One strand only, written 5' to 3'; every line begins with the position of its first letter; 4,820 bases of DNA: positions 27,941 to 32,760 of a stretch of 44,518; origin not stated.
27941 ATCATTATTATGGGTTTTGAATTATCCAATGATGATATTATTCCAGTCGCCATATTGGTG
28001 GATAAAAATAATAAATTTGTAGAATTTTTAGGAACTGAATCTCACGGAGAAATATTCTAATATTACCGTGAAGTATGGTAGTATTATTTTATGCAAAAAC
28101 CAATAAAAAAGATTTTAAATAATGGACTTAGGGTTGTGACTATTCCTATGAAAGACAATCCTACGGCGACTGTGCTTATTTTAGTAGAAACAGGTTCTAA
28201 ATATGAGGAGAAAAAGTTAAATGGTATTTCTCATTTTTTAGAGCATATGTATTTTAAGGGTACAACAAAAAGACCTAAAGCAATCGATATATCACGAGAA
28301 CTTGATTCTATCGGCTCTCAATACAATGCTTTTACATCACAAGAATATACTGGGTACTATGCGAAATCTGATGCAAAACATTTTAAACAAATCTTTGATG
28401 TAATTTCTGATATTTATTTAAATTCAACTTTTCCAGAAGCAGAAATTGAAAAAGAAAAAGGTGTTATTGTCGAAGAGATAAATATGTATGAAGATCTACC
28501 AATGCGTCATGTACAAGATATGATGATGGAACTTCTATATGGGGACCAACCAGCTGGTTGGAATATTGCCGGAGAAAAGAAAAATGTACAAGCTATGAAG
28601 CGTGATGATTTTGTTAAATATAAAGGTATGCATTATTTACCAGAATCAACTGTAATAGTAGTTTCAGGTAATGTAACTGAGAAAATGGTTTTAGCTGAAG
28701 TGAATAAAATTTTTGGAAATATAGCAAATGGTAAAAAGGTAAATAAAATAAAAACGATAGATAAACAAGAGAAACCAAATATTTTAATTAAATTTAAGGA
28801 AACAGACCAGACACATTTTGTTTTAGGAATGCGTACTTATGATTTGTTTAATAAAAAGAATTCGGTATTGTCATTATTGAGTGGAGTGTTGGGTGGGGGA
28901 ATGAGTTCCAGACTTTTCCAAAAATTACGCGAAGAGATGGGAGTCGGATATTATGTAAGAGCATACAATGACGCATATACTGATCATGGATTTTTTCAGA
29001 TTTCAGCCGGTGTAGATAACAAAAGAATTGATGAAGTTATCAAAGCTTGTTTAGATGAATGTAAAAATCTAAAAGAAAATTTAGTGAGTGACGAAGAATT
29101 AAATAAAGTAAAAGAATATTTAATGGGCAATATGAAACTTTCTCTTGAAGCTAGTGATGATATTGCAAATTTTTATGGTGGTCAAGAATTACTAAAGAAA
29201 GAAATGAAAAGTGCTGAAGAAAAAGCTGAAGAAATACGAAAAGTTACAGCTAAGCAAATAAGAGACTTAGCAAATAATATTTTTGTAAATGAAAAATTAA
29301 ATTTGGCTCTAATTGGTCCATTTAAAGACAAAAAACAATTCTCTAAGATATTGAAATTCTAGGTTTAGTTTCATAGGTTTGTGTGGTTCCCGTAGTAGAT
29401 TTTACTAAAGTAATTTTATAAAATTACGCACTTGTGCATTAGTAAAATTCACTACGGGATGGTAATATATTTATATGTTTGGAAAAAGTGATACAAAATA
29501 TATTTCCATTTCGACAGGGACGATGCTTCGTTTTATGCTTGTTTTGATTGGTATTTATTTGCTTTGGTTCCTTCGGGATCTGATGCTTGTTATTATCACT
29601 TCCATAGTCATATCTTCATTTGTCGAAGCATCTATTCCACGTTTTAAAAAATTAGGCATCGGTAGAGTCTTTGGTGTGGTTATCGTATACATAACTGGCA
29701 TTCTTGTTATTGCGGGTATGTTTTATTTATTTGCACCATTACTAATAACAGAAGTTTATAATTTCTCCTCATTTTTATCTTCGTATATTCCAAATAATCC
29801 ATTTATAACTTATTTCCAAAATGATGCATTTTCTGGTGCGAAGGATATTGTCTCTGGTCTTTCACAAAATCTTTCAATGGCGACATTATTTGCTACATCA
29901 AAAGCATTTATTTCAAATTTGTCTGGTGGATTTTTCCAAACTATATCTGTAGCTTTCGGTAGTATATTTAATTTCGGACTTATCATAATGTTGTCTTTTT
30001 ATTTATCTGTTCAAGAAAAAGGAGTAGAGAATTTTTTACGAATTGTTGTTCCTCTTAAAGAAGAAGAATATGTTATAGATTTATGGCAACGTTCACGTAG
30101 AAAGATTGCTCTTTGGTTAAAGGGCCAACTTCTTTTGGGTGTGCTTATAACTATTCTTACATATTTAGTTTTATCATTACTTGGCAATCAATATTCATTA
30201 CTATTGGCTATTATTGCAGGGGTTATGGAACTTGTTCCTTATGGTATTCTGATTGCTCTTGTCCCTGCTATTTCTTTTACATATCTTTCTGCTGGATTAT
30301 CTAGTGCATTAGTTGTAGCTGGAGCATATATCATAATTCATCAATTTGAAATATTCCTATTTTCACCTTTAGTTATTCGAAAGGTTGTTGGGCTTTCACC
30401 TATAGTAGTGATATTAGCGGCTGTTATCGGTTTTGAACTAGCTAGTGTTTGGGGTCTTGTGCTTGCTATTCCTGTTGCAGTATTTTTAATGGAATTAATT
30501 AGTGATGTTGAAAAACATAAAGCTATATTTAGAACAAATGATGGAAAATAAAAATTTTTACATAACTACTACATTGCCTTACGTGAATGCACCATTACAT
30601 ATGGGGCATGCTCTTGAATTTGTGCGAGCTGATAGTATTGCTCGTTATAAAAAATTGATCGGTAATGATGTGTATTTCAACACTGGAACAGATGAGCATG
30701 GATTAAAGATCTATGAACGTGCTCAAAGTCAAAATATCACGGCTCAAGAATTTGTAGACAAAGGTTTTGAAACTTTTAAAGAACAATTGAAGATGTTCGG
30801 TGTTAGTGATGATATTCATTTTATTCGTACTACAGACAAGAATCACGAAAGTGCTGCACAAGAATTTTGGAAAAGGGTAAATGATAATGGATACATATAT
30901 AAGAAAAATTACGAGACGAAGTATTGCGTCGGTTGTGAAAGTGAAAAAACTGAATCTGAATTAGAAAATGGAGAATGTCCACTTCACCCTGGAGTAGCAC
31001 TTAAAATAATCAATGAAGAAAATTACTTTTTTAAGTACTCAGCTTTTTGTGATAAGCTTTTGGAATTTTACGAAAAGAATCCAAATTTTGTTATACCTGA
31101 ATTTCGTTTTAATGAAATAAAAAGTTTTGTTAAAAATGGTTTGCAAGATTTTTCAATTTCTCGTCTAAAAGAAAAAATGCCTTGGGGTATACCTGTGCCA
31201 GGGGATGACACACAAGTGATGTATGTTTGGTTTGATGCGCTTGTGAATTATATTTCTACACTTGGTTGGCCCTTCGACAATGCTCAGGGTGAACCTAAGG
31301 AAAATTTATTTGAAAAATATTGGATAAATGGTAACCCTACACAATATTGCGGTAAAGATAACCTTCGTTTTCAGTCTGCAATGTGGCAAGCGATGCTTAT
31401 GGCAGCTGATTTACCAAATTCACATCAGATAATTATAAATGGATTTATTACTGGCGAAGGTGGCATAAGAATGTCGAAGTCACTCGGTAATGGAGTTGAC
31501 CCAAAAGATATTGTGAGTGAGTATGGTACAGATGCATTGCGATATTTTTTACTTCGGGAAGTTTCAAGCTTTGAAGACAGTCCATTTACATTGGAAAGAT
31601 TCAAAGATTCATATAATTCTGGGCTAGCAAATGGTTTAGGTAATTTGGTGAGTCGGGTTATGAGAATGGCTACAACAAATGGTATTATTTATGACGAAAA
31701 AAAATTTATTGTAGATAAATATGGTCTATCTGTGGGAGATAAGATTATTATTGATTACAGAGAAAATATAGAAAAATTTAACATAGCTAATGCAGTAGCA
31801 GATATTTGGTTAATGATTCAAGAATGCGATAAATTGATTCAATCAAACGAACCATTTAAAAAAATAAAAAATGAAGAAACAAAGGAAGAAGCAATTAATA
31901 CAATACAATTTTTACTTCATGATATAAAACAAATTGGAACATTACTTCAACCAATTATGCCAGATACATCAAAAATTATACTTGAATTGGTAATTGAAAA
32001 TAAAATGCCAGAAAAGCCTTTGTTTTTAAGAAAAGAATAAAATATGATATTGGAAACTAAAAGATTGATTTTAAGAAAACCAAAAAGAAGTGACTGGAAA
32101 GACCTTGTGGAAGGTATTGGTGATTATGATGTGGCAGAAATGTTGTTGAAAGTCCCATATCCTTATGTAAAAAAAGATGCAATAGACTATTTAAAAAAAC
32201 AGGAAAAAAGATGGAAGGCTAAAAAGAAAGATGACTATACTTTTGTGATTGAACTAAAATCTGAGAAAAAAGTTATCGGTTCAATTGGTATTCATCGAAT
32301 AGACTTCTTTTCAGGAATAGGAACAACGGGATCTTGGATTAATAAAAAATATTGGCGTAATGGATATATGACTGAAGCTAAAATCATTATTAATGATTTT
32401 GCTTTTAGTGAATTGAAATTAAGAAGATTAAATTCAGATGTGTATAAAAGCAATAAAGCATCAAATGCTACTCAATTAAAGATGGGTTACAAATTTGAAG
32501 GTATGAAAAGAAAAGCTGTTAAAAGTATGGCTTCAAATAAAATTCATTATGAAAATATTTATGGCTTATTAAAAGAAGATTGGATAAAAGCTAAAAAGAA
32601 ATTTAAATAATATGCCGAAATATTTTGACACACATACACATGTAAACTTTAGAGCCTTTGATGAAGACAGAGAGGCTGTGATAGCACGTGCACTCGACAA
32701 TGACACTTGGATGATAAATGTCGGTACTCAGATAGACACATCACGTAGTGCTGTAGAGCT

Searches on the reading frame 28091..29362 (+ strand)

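Call 35: search_protein_families(library=pfam, proteins=[window:28091-29362:+], max_evalue=0.01)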
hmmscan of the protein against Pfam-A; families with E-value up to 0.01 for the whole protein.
window:28091-29362:+ (423 aa): 3 families
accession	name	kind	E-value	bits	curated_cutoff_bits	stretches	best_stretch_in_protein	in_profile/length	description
PF00675.25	Peptidase_M16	-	8.7e-40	136.5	22.3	1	15-160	2-146/149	Insulinase (Peptidase family M16)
PF05193.26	Peptidase_M16_C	-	1.1e-39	136.7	23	1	170-343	3-180/181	Peptidase M16 inactive domain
PF22456.1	PqqF-like_C_4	-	0.0046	17.5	27.5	0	271-349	6-86/100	PQQ synthase PqqF-like, C-terminal lobe domain 4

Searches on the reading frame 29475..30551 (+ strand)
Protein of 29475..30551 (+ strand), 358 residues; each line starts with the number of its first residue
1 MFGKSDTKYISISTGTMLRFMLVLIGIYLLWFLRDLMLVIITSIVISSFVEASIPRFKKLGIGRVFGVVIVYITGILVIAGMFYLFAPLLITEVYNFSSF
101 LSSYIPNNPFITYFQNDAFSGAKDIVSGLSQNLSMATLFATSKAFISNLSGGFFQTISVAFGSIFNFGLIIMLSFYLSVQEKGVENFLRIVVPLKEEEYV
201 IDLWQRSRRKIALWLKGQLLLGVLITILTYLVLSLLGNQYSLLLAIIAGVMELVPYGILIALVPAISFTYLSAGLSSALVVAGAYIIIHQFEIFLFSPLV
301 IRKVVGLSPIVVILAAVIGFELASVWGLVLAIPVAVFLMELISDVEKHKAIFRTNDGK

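Call 35: search_protein_families(library=pfam, proteins=[window:29475-30551:+], max_evalue=0.01)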
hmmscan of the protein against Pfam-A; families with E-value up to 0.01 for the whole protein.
window:29475-30551:+ (358 aa): 1 family
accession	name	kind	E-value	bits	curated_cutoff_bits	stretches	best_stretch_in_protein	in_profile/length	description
PF01594.21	AI-2E_transport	-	3.1e-37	128.9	34.3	1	19-343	4-324/327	AI-2E family transporter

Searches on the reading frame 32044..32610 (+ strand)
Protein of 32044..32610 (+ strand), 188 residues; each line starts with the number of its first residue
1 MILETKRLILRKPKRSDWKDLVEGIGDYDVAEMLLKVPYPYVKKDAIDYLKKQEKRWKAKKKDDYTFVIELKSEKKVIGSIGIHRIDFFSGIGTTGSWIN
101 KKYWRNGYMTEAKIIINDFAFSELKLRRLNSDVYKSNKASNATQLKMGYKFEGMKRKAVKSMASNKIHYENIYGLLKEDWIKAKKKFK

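Call 35: search_protein_families(library=pfam, proteins=[window:32044-32610:+], max_evalue=0.01)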
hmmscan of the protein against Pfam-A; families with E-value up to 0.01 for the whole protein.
window:32044-32610:+ (188 aa): 3 families
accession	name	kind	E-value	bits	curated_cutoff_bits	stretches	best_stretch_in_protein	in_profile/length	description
PF13302.13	Acetyltransf_3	-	3.5e-25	89.7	25.4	1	7-150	1-138/138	Acetyltransferase (GNAT) domain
PF00583.31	Acetyltransf_1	-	5.8e-07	30.2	20.7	1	47-149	20-116/116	Acetyltransferase (GNAT) family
PF13420.13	Acetyltransf_4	-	0.00035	21.1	24.3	1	11-160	2-145/155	Acetyltransferase (GNAT) domain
